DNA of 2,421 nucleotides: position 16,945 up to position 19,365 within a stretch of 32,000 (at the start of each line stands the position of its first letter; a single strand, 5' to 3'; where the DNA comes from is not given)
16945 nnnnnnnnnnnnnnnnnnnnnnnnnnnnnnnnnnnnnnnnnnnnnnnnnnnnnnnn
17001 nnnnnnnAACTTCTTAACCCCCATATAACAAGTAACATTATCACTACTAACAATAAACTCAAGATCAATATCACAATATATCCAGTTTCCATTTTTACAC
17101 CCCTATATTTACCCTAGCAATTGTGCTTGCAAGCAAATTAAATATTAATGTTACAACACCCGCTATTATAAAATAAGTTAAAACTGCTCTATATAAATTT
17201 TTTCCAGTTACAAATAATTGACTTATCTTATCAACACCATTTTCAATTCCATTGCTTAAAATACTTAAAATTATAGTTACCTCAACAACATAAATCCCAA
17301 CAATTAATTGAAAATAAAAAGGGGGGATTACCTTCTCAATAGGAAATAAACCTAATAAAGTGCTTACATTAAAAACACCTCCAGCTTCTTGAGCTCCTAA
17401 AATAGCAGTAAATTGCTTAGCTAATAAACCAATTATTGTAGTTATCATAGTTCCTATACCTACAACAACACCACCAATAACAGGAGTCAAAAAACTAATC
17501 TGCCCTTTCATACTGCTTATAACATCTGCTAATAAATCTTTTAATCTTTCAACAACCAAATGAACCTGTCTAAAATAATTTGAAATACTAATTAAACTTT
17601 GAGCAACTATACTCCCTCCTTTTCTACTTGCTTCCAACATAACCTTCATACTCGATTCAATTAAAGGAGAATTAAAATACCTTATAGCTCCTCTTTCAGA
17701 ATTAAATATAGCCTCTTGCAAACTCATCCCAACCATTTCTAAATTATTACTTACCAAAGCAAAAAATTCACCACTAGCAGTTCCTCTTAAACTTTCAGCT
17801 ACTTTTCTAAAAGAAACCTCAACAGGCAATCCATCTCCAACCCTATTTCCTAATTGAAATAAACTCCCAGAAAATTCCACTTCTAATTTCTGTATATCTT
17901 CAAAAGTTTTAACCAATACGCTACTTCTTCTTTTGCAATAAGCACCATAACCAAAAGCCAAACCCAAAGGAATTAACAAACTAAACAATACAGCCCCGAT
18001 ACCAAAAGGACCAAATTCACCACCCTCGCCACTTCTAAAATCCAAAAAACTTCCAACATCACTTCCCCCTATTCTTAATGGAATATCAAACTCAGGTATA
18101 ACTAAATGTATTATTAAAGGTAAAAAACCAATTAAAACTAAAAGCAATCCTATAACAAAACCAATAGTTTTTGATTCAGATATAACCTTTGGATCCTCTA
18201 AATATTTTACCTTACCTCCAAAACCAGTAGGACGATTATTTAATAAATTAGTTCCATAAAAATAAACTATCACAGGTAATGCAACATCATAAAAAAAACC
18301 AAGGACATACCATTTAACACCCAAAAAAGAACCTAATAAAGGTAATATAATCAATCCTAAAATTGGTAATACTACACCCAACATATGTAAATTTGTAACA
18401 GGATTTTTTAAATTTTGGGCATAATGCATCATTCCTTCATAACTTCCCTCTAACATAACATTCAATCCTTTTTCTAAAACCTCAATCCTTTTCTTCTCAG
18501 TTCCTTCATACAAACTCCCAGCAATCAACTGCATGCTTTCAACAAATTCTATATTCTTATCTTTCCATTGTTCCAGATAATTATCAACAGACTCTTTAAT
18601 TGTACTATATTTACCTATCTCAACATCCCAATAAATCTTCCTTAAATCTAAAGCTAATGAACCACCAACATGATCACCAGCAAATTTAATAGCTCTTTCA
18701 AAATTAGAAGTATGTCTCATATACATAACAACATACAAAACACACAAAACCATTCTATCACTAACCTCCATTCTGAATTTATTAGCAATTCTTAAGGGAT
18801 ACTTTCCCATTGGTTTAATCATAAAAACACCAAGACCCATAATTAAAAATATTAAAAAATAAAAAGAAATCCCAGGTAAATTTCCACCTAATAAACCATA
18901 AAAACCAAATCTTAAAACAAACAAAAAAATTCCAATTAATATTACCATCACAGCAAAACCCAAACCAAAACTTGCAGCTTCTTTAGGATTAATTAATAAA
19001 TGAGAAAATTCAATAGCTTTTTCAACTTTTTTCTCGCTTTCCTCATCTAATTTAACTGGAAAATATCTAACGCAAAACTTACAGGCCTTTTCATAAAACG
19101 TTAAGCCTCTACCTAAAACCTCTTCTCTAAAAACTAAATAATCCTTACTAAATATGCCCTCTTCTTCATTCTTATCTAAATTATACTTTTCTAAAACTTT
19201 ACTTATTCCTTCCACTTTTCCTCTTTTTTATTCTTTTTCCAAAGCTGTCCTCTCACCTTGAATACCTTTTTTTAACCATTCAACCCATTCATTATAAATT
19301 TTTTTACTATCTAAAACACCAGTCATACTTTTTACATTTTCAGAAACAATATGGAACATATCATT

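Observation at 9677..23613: Two-part type IV pilus-like locus with at least 10 class III signal-peptide genes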

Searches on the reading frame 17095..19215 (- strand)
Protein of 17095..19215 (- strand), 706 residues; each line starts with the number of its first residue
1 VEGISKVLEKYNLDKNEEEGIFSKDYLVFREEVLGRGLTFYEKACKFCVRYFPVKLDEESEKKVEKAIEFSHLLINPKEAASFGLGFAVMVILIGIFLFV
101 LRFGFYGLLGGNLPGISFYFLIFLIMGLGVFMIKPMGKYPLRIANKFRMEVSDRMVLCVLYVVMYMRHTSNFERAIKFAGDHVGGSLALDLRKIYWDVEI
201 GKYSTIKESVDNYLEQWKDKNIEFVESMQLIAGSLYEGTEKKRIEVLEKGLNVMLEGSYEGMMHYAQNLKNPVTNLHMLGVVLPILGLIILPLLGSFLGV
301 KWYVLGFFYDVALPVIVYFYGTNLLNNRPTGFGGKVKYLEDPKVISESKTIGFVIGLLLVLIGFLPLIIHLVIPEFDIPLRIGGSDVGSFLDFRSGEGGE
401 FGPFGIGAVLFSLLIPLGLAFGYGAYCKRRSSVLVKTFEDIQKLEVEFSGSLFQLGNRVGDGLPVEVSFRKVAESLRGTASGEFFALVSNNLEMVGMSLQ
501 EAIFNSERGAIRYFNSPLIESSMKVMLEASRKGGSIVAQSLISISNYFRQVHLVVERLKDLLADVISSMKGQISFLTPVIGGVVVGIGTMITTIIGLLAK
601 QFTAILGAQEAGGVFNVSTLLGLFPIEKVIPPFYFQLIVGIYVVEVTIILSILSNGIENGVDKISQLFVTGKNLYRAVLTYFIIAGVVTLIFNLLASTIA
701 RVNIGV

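Call 4: search_protein_families(library=pfam, proteins=[window:17095-19215:-], max_evalue=0.1)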
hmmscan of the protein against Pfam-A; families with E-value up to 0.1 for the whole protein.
window:17095-19215:- (706 aa): 0 families

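Call 13: search_protein_families(library=ncbifam, proteins=[window:17095-19215:-], max_evalue=1)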
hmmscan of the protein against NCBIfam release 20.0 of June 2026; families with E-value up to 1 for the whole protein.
window:17095-19215:- (706 aa): 0 families

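Call 14: search_solved_structures(query=window:17095-19215:-, max_evalue=10)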
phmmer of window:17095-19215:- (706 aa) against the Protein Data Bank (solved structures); distinct sequences matched with E-value up to 10: 0.

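Call 15: find_homologous_proteins(query=window:17095-19215:-, max_evalue=0.001)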
Query window:17095-19215:- (706 aa): 1397 proteins with E <= 0.001 among 8000 candidates; the best 120 are listed.
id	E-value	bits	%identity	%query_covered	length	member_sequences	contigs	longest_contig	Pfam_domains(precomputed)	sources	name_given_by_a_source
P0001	0.0e+0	1503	98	100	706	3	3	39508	-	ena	-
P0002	0.0e+0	1227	79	99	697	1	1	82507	-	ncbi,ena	-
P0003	0.0e+0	1196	76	99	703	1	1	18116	-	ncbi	-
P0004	0.0e+0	1045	76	86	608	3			-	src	-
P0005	9.9e-219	746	50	99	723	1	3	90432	-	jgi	jgi:hypothetical protein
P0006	6.1e-218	744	53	99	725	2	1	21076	-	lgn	-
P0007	1.0e-217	743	50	99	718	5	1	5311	-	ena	-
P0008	1.0e-216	740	51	100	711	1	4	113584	-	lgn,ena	-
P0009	8.6e-216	737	50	99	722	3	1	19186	-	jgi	-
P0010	6.5e-214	731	49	97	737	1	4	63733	-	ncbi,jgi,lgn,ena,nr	ncbi:MAG TPA: hypothetical protein HA362_01585 [Nanoarchaeota archaeon]|nr:hypothetical protein [Nan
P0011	6.8e-214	730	49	99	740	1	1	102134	-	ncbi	ncbi:MAG: hypothetical protein ABIH63_02575 [archaeon]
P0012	8.7e-214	730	50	100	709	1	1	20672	-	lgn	-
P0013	1.1e-212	727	48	99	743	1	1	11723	-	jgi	-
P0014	6.5e-212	724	49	99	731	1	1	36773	-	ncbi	-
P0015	7.8e-212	724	50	99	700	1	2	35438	-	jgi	-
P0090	3.7e-200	685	47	100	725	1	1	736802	-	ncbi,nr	ncbi:MAG: hypothetical protein HYS32_01630 [Candidatus Woesearchaeota archaeon]|nr:MAG: hypothetical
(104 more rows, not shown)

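Call 18: search_solved_structures(query=A1, max_evalue=10, show_alignments=2)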
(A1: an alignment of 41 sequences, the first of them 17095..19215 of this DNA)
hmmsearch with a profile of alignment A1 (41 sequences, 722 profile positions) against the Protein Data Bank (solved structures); distinct sequences matched with E-value up to 10: 0.

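Call 19: search_protein_families(library=pfam, alignment_id=A1, max_evalue=10)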
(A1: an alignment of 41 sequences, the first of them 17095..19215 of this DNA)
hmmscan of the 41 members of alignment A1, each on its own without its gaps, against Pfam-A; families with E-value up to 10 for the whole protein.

A. member 1, window:17095-19215:- (706 aa): 3 families
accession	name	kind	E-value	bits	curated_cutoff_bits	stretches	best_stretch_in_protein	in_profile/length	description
PF23077.1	zf-C2H2_ZNF462_1st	-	0.11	12.7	27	1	45-52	5-12/29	Zinc finger protein 462, first C2H2 zinc finger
PF19117.5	Mim2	-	1.7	8.8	27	1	285-302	17-34/45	Mitochondrial import 2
PF19779.4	DUF6264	-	2.1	8.9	31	1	566-598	143-175/183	Family of unknown function (DUF6264)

B. families by the number of members that match (of 41 scanned): 39 families (the first 25 are shown)
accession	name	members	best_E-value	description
PF20990.2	DUF2207_C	21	3.2e-05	Predicted membrane protein (DUF2207) C-terminal domain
PF19117.5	Mim2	19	0.2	Mitochondrial import 2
PF00482.28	T2SSF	9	0.0061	Type II secretion system (T2SS), protein F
PF04513.17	Baculo_PEP_C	5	0.021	Baculovirus polyhedron envelope protein, PEP, C terminus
PF17195.9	DUF5132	3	0.021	Protein of unknown function (DUF5132)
PF19779.4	DUF6264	3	0.64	Family of unknown function (DUF6264)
PF14853.12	Fis1_TPR_C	2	0.018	Fis1 C-terminal tetratricopeptide repeat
PF06610.18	AlaE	2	0.039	L-alanine exporter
PF09548.15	Spore_III_AB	2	0.05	Stage III sporulation protein AB (spore_III_AB)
PF01988.24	VIT1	2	0.16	VIT family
PF16257.11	UxaE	1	0.014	tagaturonate epimerase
PF12351.13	Fig1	1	0.021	Ca2+ regulator and membrane fusion protein Fig1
PF12501.13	DUF3708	1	0.022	Phosphate ATP-binding cassette transporter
PF19865.4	DUF6338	1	0.032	Family of unknown function (DUF6338)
PF23854.1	DUF7217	1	0.047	Domain of unknown function (DUF7217)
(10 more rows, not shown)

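Call 21: find_encoding_contigs(protein=P0090, flank=10000, max_places=1)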
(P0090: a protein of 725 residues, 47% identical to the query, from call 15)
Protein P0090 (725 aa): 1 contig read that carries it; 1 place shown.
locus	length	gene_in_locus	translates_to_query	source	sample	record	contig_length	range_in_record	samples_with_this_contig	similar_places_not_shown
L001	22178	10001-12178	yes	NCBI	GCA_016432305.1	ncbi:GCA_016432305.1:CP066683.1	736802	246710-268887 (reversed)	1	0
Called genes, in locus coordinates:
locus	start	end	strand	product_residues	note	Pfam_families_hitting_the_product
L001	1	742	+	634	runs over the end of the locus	PF00493:MCM (faint), PF01078:Mg_chelatase (weak), PF00158:Sigma54_activat, PF07728:AAA_5 (weak), PF13654:AAA_32 (weak), PF20436:LonB_AAA-LID, PF05362:Lon_C, PF13541:ChlI, +4 more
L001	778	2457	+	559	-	PF03485:Arg_tRNA_synt_N, PF00750:tRNA-synt_1d, PF05746:DALR_1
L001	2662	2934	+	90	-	-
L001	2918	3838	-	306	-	-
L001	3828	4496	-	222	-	PF01963:TraB_PrgY_gumN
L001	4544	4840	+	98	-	-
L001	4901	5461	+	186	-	-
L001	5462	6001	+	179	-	-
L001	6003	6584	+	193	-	-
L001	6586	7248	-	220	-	-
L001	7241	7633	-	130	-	-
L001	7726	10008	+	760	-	PF00437:T2SSE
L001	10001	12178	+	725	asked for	-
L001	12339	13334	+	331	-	-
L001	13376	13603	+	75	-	-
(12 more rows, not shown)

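Call 22: find_encoding_contigs(protein=P0002, flank=10000, max_places=1)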
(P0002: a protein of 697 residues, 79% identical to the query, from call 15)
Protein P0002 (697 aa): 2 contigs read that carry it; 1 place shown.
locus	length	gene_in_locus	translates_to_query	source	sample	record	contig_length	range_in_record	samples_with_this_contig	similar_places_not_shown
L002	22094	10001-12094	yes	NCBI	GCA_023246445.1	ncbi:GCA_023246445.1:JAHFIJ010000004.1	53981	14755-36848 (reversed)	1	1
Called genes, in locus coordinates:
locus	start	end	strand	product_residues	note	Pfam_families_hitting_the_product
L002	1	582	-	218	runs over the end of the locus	PF02732:ERCC4, PF12826:HHH_2, PF14520:HHH_5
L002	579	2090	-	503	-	PF00270:DEAD, PF04851:ResIII, PF18766:SWI2_SNF2 (weak), PF21210:RNA_helicase_helical, PF00271:Helicase_C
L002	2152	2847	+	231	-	PF13948:DUF4215 (weak)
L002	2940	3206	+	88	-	-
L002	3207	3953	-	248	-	PF02163:Peptidase_M50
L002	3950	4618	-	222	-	PF01963:TraB_PrgY_gumN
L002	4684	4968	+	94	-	PF05239:PRC (weak)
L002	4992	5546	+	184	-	-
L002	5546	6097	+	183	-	-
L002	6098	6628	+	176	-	-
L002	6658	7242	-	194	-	-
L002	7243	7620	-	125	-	-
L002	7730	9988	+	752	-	PF00437:T2SSE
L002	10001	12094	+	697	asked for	-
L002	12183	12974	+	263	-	-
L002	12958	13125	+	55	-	-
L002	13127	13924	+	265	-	-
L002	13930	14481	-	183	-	PF01864:CarS-like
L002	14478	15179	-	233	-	PF02811:PHP, PF13263:PHP_C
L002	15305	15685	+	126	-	-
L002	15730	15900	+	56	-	-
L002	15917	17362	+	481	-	-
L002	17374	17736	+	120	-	-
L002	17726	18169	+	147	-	-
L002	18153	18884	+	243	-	-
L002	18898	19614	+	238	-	-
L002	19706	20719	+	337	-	PF01336:tRNA_anti-codon (faint), PF08646:Rep_fac-A_C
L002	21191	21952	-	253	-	-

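Call 29: find_related_loci(query=A1, collection=genome_contigs, flank=10000)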
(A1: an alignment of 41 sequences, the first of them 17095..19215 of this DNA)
Query A1 (706 aa) in genome_contigs; peptide patterns used: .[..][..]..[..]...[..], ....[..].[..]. (x = any residue, [..] = any of these).
600 stretches matched a pattern (row limit reached: there are more); 546 encode a relative of the query (tblastn E <= 1e-3); the best 80 are kept; 80 distinct loci.
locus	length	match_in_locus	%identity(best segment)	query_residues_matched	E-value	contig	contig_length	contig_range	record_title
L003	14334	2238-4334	76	4-704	0e+0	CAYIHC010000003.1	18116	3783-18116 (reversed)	MAG TPA_asm: Candidatus Woesearchaeota archaeon isolate ERP119705_co20_126 genome assembly, contig: NODE_3133_length_181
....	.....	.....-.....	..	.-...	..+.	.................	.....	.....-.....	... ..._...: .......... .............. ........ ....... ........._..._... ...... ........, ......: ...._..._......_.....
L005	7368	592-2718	47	5-706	0e+0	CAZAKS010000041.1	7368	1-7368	MAG TPA_asm: Candidatus Woesearchaeota archaeon isolate SRP077602_co6_375 genome assembly, contig: NODE_15018_length_736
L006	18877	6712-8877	49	2-700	0e+0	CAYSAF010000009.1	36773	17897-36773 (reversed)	MAG TPA_asm: Candidatus Woesearchaeota archaeon isolate binchicken_co266_186 genome assembly, contig: NODE_1985_length_3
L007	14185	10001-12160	48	2-699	0e+0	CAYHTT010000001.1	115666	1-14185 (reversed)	MAG TPA_asm: Candidatus Woesearchaeota archaeon isolate ERP119705_co17_619 genome assembly, contig: NODE_84_length_11566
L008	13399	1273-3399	46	5-706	0e+0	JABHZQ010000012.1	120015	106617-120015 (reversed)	MAG: archaeon isolate SI047_bin88 k141_607295, whole genome shotgun sequence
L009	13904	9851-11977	46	5-706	0e+0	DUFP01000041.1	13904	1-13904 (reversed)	MAG TPA_asm: Nanoarchaeota archaeon isolate UBA10136 contig_9732, whole genome shotgun sequence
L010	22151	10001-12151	47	3-706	0e+0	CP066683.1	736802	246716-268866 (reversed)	MAG: Candidatus Woesearchaeota archaeon isolate NC_groundwater_85_Ag_S-0.1um_31_13 chromosome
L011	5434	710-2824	47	5-702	0e+0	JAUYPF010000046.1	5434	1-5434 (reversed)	MAG: bacterium isolate C4_metabat.bin.111 C4_k141_684513, whole genome shotgun sequence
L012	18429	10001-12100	49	13-700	0e+0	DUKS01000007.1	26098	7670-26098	MAG TPA_asm: Nanoarchaeota archaeon isolate UBA9640 contig_7544, whole genome shotgun sequence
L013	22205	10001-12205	48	2-706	0e+0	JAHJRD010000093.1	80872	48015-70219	MAG: Nanoarchaeota archaeon isolate OS_PC_MetaG.mb.129 OS_PC_MetaG.mb.129_k141_640484, whole genome shotgun sequence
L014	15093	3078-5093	49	20-705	0e+0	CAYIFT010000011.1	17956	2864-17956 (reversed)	MAG TPA_asm: Candidatus Woesearchaeota archaeon isolate ERP119705_co1_821 genome assembly, contig: NODE_3541_length_1795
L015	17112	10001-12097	46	13-700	0e+0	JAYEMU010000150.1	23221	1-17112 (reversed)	MAG: Nanoarchaeota archaeon isolate MAG073 MAG073_150, whole genome shotgun sequence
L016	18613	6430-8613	45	4-700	0e+0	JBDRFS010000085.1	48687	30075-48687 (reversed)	MAG: Candidatus Woesearchaeota archaeon isolate MEGAHIT-group-1.384 k141_11162185, whole genome shotgun sequence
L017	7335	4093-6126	48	22-703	0e+0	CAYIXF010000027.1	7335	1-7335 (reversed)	MAG TPA_asm: Candidatus Woesearchaeota archaeon isolate ERP119705_co6_1028 genome assembly, contig: NODE_15444_length_73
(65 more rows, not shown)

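Call 30: predict_structure(alignment_id=A1)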
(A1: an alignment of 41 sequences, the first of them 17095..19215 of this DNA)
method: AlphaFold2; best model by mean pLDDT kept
length: 706 residues; sequences in the alignment: 41
mean_pLDDT: 78.7   pTM: 0.75
mean pLDDT of the five models: 78.7, 78.0, 75.7, 74.7, 73.9
residues with pLDDT >= 90: 62; 70-90: 512; 50-70: 99; < 50: 33
segments of 3 or more residues with pLDDT < 50: 1-5, 11-20, 608-617
pLDDT, mean of each block of 10 residues (from residue 1): 49 44 54 57 84 81 83 81 87 85 66 67 83 83 83 86 84 86 78 81 84 85 90 88 90 89 86 85 77 66 74 84 80 56 79 90 86 73 61 65 78 91 88 75 82 88 86 85 88 86 84 78 83 82 85 83 87 89 86 73 55 45 58 85 91 85 83 91 91 79 56
secondary structure, 60 per line:
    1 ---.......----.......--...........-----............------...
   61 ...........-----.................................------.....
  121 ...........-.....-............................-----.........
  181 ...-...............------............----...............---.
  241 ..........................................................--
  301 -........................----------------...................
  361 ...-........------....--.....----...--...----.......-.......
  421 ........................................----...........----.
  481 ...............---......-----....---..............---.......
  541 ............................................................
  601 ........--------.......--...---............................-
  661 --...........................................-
elements in order (helices of 4 or more, strands of 3 or more residues): H4-10 H15-21 H24-34 H40-51 H58-71 H77-109 H116-131 H133-137 H139-166 H172-183 H185-199 H206-217 H222-236 H240-298 H302-325 H342-363 H365-372 E379-382 E385-389 E394-396 E399-401 H406-412 H414-460 H465-475 H480-495 H499-504 H510-513 H517-530 H534-608 H617-623 H632-659 H663-705
